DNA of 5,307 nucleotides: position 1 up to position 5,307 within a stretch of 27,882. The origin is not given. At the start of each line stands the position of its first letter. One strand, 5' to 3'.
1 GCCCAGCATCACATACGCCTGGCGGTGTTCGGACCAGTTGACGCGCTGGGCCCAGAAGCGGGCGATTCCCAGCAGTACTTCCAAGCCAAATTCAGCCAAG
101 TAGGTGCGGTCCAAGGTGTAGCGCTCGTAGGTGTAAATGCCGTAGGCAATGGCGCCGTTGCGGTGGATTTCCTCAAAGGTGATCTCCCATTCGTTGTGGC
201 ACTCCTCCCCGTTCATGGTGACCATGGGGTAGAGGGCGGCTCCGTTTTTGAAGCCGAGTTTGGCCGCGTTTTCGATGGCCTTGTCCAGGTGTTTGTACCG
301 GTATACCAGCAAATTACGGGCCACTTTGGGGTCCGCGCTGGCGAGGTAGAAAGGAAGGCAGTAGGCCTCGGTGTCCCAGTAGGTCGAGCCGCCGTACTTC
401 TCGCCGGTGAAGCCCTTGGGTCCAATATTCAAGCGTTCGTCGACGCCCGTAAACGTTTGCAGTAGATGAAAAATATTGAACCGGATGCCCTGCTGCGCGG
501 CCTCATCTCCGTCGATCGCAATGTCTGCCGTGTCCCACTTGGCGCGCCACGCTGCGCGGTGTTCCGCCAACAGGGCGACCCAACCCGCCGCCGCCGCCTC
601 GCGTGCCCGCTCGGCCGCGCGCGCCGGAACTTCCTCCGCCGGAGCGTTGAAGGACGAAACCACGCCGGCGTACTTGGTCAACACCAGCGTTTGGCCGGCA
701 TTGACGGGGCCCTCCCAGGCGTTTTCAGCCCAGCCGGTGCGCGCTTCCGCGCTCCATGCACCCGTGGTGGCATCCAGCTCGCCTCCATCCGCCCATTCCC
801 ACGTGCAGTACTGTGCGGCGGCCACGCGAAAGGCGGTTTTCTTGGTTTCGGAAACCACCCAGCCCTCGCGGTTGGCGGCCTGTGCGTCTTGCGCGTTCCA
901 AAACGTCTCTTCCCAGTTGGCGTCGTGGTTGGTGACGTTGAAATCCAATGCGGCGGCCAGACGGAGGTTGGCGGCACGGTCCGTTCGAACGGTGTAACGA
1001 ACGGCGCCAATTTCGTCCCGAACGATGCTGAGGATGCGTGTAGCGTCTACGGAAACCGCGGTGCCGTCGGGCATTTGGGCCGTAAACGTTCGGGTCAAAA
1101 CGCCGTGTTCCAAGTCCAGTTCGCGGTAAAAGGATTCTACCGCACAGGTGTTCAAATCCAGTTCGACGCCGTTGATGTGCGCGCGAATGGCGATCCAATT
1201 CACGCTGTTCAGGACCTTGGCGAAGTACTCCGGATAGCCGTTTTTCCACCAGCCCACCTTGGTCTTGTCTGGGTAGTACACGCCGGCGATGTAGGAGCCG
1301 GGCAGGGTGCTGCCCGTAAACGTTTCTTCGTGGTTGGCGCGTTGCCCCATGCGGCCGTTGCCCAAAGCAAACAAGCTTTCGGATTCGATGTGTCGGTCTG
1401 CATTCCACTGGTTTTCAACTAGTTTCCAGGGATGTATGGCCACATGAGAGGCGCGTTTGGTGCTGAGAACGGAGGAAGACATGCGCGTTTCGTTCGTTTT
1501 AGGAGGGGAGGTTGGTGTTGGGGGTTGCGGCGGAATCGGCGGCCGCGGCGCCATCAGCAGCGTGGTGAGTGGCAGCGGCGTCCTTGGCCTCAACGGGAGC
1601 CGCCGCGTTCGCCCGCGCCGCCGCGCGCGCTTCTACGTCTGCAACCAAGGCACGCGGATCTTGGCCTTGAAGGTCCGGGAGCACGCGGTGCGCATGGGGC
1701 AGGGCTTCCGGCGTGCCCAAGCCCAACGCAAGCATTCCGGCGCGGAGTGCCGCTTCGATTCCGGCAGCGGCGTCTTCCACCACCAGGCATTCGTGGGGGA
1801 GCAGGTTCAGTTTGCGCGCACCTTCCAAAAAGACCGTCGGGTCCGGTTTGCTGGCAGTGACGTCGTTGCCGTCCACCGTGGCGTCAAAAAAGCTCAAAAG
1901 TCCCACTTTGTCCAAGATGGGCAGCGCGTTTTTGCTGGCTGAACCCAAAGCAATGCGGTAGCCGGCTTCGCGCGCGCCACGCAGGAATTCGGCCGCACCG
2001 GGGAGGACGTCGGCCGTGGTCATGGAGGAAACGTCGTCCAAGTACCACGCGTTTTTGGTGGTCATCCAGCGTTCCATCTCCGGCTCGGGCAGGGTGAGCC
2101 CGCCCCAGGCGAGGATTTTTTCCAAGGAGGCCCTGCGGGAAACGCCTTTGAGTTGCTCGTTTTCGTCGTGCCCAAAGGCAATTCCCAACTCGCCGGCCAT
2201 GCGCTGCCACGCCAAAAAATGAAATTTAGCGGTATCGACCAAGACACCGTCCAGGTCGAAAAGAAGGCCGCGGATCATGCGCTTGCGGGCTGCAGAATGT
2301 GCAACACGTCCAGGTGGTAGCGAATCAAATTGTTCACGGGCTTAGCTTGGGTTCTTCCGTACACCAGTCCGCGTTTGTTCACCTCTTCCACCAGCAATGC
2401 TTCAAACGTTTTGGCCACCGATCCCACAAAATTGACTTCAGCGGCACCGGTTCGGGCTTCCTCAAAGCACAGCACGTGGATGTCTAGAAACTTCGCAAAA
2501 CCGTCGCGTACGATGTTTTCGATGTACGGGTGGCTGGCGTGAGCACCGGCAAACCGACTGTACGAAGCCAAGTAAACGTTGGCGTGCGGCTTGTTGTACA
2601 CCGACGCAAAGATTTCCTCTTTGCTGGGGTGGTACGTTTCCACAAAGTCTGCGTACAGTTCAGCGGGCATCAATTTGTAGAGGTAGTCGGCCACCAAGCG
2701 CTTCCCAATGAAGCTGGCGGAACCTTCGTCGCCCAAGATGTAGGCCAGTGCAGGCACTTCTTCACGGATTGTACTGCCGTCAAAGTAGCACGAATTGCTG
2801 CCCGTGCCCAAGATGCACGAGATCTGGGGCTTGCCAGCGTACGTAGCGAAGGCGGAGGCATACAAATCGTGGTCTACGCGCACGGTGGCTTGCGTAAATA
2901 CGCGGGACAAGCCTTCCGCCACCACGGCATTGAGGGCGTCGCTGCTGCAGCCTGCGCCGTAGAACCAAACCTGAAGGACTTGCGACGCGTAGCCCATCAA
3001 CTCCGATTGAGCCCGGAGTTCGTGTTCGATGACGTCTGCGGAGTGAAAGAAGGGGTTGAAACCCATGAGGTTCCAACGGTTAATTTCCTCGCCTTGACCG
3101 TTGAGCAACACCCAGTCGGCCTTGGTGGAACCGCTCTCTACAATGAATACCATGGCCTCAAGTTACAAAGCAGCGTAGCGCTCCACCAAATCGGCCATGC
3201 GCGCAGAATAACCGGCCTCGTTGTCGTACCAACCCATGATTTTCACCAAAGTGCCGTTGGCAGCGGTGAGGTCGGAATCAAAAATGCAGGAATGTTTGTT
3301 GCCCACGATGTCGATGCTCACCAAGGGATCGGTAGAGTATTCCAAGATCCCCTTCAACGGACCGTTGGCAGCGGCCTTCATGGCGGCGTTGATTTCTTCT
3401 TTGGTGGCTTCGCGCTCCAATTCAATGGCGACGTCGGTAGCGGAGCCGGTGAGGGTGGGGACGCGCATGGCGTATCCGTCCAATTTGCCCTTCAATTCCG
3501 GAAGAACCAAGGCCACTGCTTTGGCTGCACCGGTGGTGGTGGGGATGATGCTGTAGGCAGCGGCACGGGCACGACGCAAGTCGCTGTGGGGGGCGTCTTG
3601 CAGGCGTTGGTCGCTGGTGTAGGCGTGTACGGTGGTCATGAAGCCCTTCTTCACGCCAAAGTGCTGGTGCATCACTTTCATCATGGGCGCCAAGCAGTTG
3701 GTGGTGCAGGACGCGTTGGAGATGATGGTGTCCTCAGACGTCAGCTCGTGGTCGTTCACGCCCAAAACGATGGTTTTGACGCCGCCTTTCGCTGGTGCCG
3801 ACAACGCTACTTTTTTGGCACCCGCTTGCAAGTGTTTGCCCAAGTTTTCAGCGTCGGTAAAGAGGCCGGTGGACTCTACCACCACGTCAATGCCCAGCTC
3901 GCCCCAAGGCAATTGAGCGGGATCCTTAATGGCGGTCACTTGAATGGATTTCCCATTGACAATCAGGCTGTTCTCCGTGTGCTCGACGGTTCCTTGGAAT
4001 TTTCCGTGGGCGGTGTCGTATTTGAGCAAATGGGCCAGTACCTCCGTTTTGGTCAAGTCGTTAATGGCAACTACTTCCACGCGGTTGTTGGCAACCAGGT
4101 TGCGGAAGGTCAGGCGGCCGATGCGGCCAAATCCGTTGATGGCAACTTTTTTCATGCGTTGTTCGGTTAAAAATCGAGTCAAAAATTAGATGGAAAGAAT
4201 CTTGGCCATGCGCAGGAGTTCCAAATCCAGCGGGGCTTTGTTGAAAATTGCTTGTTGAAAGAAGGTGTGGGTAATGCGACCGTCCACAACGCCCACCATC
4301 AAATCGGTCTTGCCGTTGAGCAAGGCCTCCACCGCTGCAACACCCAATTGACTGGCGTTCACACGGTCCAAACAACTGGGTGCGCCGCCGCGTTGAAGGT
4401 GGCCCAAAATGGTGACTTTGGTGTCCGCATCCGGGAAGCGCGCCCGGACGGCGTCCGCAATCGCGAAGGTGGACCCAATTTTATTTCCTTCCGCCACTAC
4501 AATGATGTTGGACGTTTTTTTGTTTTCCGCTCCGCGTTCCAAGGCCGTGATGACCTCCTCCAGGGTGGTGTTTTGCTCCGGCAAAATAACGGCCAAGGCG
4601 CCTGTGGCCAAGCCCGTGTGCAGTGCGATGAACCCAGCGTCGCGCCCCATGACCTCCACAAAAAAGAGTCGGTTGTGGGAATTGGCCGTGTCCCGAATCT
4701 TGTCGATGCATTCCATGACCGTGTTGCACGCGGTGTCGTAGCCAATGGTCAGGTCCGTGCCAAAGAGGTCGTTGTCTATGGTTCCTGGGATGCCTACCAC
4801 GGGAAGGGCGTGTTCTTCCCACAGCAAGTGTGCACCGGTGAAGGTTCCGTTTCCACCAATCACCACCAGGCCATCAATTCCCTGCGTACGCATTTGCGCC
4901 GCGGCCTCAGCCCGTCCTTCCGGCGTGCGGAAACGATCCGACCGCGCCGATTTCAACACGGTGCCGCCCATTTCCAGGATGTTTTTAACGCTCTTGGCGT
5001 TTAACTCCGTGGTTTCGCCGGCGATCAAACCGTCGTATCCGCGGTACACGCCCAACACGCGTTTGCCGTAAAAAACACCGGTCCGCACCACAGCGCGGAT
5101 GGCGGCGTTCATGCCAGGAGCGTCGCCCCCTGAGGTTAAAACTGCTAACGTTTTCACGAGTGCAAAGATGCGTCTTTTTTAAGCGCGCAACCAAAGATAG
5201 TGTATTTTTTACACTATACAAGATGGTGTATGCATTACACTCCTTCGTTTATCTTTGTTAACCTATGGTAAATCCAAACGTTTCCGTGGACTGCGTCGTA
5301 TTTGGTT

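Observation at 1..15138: Starch/maltose PUL joined to the core glycolysis operon, apparently under one Nudix-type (NrtR-family) regulator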

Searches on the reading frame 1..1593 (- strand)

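Call 3: search_protein_families(library=pfam, proteins=[window:1-1593:-])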
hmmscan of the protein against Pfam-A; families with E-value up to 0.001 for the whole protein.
window:1-1593:- (531 aa): 2 families
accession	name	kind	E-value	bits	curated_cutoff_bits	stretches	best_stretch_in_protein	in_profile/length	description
PF03632.21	Glyco_hydro_65m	-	8.6e-59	199.8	27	1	371-529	1-168/371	Glycosyl hydrolase family 65 central catalytic domain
PF03636.21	Glyco_hydro_65N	-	2.7e-58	197.9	26.6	1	60-314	2-232/233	Glycosyl hydrolase family 65, N-terminal domain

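Call 7: search_protein_families(library=ncbifam, proteins=[window:1-1593:-])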
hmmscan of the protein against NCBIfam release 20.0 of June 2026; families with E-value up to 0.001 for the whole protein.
window:1-1593:- (531 aa): 2 families
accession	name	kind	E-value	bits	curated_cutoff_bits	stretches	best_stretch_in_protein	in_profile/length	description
NF010380.0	PRK13807.1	domain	2.2e-192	641.1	838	1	51-531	5-479/756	family 65 glycosyl hydrolase domain-containing protein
NF053734.1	KJHdlse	equivalog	6.9e-38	130.4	800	1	125-523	67-448/668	kojibiose hydrolase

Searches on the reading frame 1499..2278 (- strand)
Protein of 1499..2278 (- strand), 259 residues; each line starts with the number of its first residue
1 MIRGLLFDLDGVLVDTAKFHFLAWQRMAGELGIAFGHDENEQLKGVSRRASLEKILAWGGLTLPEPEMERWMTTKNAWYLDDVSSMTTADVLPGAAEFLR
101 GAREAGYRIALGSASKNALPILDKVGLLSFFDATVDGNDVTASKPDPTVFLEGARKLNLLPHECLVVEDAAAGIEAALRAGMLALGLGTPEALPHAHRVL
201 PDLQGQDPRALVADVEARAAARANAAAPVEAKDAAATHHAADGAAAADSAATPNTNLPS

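Call 3: search_protein_families(library=pfam, proteins=[window:1499-2278:-])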
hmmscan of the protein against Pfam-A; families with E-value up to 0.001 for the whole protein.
window:1499-2278:- (259 aa): 3 families
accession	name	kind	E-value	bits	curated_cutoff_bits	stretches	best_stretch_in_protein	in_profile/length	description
PF00702.32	Hydrolase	-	4.2e-25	89.7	26.4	1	2-181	1-191/191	haloacid dehalogenase-like hydrolase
PF13419.12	HAD_2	-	4.3e-23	82.8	23.8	1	5-184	1-175/178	Haloacid dehalogenase-like hydrolase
PF13242.12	Hydrolase_like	-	0.00035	20.9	22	0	143-188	3-49/75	HAD-hyrolase-like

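Call 7: search_protein_families(library=ncbifam, proteins=[window:1499-2278:-])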
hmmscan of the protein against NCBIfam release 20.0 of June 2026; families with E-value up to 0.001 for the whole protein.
window:1499-2278:- (259 aa): 28 families (the best 25 are shown)
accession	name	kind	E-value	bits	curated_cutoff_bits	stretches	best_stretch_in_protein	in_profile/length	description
TIGR01990.1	bPGM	equivalog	2.8e-64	216.5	189.4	1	2-188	1-187/187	beta-phosphoglucomutase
TIGR02009.1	PGMB-YQAB-SF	subfamily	1.2e-51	175.6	153.35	1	2-185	1-184/186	beta-phosphoglucomutase family hydrolase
NF008000.0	PRK10725.1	equivalog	1.6e-22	80.6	215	1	3-184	6-182/188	fructose-1-phosphate/6-phosphogluconate phosphatase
NF053653.1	InDiPhoBT2121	equivalog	7.1e-21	74.8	245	1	4-189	3-188/216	inorganic diphosphatase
NF008610.0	PRK11587.1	equivalog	9.4e-20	70.9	282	1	3-198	4-192/219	sugar phosphatase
NF008087.0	PRK10826.1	equivalog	1.3e-18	67.4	191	1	2-207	7-211/222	hexitol phosphatase HxpB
TIGR01449.2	PGP_bact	equivalog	1.8e-18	66.8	180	1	6-186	2-183/213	phosphoglycolate phosphatase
TIGR01509.1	HAD-SF-IA-v3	subfamily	2.4e-18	66.8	29.4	1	87-185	62-152/154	HAD-IA family hydrolase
NF046057.1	bifunc_MtlD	equivalog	2.4e-18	65.9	800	1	2-184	7-188/683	bifunctional mannitol-1-phosphate dehydrogenase/phosphatase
TIGR02253.1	CTE7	subfamily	2.9e-17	63.2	169.75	1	1-184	1-191/221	TIGR02253 family HAD-type hydrolase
NF009695.0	PRK13222.1-2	equivalog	9.8e-16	57.9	225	1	4-187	8-193/226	phosphoglycolate phosphatase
NF007854.0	PRK10563.1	equivalog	1.3e-14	54.4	211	1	2-183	4-181/221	6-phosphogluconate phosphatase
NF009694.0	PRK13222.1-1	equivalog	3.8e-12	46.1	415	1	63-188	85-211/252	phosphoglycolate phosphatase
TIGR01454.1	AHBA_synth_RP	hypoth_equivalog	7.3e-12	45.4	246.65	1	6-187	2-174/205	AHBA synthesis associated protein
NF009697.0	PRK13222.1-4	equivalog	4.5e-11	42.5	327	1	2-187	7-193/232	phosphoglycolate phosphatase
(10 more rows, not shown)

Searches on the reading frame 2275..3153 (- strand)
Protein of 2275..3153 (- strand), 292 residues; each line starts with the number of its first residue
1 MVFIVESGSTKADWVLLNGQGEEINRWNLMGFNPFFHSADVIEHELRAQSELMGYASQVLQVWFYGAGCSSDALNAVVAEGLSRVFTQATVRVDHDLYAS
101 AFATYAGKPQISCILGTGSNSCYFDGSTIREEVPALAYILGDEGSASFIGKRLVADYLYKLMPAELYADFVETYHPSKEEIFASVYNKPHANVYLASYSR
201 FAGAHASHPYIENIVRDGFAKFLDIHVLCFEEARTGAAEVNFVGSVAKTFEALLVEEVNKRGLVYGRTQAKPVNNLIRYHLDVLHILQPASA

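Call 3: search_protein_families(library=pfam, proteins=[window:2275-3153:-])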
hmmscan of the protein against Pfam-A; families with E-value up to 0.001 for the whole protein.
window:2275-3153:- (292 aa): 0 families

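Call 7: search_protein_families(library=ncbifam, proteins=[window:2275-3153:-])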
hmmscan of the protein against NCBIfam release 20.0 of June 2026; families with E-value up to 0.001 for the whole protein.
window:2275-3153:- (292 aa): 1 family
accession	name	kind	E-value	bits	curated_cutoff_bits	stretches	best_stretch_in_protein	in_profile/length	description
NF046058.1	NagK_SO3507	equivalog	0.00087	18.8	370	0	93-260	105-273/295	N-acetylglucosamine kinase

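Call 17: search_protein_families(library=pfam, proteins=[window:2275-3153:-], max_evalue=0.01)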
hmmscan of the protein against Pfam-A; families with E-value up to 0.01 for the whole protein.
window:2275-3153:- (292 aa): 1 family
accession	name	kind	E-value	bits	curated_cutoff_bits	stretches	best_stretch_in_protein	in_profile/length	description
PF01869.26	BcrAD_BadFG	-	0.0012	18.9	31.5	1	6-154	4-152/271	BadF/BadG/BcrA/BcrD ATPase family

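Call 62: search_solved_structures(query=window:2275-3153:-, max_evalue=0.01)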
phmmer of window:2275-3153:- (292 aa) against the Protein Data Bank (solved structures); distinct sequences matched with E-value up to 0.01: 7.
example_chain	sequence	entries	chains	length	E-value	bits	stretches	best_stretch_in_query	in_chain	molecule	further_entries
1zxo_A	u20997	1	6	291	1.7e-48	169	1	1-283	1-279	conserved hypothetical protein Q8A1P1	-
1zbs_A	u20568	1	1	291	3.1e-48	168.1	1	1-287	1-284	hypothetical protein PG1100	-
8oqk_A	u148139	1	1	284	2.3e-45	158.7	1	2-281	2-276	N-acetylglucosamine kinase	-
8ow7_A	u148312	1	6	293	4e-45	157.9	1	3-281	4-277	N-acetylglucosamine kinase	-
8oqw_A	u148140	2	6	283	2.2e-44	155.5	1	1-282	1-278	ATPase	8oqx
8ow9_B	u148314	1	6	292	4.5e-44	154.5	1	2-283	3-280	Putative novel MurNAc kinase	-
2e2n_A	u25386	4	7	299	0.00018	24.5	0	90-158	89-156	HEXOKINASE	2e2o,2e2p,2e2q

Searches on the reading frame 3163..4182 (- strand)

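Call 3: search_protein_families(library=pfam, proteins=[window:3163-4182:-])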
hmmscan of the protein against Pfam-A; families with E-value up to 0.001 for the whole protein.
window:3163-4182:- (339 aa): 2 families
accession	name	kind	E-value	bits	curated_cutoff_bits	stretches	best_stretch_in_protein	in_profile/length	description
PF02800.25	Gp_dh_C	-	1.1e-64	217.2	24.4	1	164-319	1-158/158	Glyceraldehyde 3-phosphate dehydrogenase, C-terminal domain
PF00044.30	Gp_dh_N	-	1e-41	141.7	31.7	1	12-110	2-100/101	Glyceraldehyde 3-phosphate dehydrogenase, NAD binding domain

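Call 7: search_protein_families(library=ncbifam, proteins=[window:3163-4182:-])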
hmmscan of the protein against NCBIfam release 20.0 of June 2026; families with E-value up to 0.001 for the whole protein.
window:3163-4182:- (339 aa): 15 families
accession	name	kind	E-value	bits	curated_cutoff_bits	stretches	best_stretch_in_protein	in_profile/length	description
NF005830.0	PRK07729.1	equivalog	1.9e-135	451.2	546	1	10-335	2-329/343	glyceraldehyde-3-phosphate dehydrogenase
TIGR01534.1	GAPDH-I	equivalog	2e-132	441.4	367.2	1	12-331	1-330/330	type I glyceraldehyde-3-phosphate dehydrogenase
NF005641.0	PRK07403.1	equivalog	1.5e-121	405.7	616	1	10-335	1-331/337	type I glyceraldehyde-3-phosphate dehydrogenase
NF033735.1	G3PDH_Arsen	exception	2.9e-117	391.8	450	1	13-333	1-323/323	ArsJ-associated glyceraldehyde-3-phosphate dehydrogenase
NF011954.0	PRK15425.1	equivalog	4.5e-107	357.9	662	1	12-334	4-327/331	glyceraldehyde-3-phosphate dehydrogenase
NF006512.0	PRK08955.1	equivalog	8.3e-104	347.5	563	1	12-335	4-329/334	glyceraldehyde-3-phosphate dehydrogenase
NF010058.0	PRK13535.1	equivalog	3.5e-101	338.7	539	1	10-332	2-329/339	erythrose-4-phosphate dehydrogenase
TIGR01532.1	E4PD_g-proteo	equivalog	2.3e-97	326.2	530.55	1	12-331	1-325/325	erythrose-4-phosphate dehydrogenase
NF006139.0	PRK08289.1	equivalog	4.4e-95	319.1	431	1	8-336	126-469/480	glyceraldehyde-3-phosphate dehydrogenase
NF003251.0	PRK04207.1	equivalog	3.6e-08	32.8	185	1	10-270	2-244/343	type II glyceraldehyde-3-phosphate dehydrogenase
NF011456.0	PRK14874.1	equivalog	6.5e-08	32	223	1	97-184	66-156/346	aspartate-semialdehyde dehydrogenase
TIGR01296.1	asd_B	equivalog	3.6e-06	26.3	324.2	0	135-186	101-154/339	aspartate-semialdehyde dehydrogenase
NF006416.0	PRK08664.1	subfamily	1.2e-05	24.6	232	0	235-310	230-303/350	aspartate-semialdehyde dehydrogenase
TIGR00978.1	asd_EA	equivalog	5.2e-05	22.5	301.2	0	236-298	229-289/342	aspartate-semialdehyde dehydrogenase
NF005229.0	PRK06728.1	equivalog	0.00012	21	628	0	233-269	238-274/347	aspartate-semialdehyde dehydrogenase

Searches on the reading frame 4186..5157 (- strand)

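Call 3: search_protein_families(library=pfam, proteins=[window:4186-5157:-])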
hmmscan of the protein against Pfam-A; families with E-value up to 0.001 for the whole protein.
window:4186-5157:- (323 aa): 2 families
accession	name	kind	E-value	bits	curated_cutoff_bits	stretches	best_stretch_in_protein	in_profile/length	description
PF00365.25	PFK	-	9e-107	357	30.9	1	4-279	2-277/277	Phosphofructokinase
PF01513.26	NAD_kinase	-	0.00013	22.7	25.5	1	83-124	62-103/130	ATP-NAD kinase N-terminal domain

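Call 7: search_protein_families(library=ncbifam, proteins=[window:4186-5157:-])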
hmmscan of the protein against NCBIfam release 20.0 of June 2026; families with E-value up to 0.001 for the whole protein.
window:4186-5157:- (323 aa): 11 families
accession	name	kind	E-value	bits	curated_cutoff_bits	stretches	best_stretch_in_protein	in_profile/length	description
NF002872.1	PRK03202.1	subfamily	1.5e-119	398.7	253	1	2-322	1-322/323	ATP-dependent 6-phosphofructokinase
TIGR02482.1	PFKA_ATP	equivalog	6.8e-119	396.3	371.35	1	4-303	2-300/301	6-phosphofructokinase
TIGR02483.1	PFK_mixed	subfamily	1.5e-90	303.6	430.55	2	4-226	2-227/325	phosphofructokinase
TIGR02478.1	6PF1K_euk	equivalog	6.6e-84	282.5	708.4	2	116-290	139-320/744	6-phosphofructokinase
NF010674.0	PRK14071.1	equivalog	4e-67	226.6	544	2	2-227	5-241/360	ATP-dependent 6-phosphofructokinase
NF005301.0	PRK06830.1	equivalog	2.2e-44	151.7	400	1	4-225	84-314/445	ATP-dependent 6-phosphofructokinase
NF041103.1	PFKA_PPi_Ttgales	equivalog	3e-43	148.4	550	1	4-224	1-237/407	diphosphate--fructose-6-phosphate 1-phosphotransferase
NF005482.0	PRK07085.1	subfamily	6.9e-34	117.3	446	1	3-209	75-295/558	diphosphate--fructose-6-phosphate 1-phosphotransferase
TIGR02477.1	PFKA_PPi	equivalog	6.9e-31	107.3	587.95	1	4-224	70-308/539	diphosphate--fructose-6-phosphate 1-phosphotransferase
NF010675.0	PRK14072.1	subfamily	1.6e-29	102.9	273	1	3-226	5-248/416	diphosphate--fructose-6-phosphate 1-phosphotransferase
NF005121.0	PRK06555.1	equivalog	9.8e-16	57.5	395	1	2-181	4-206/404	pyrophosphate--fructose-6-phosphate 1-phosphotransferase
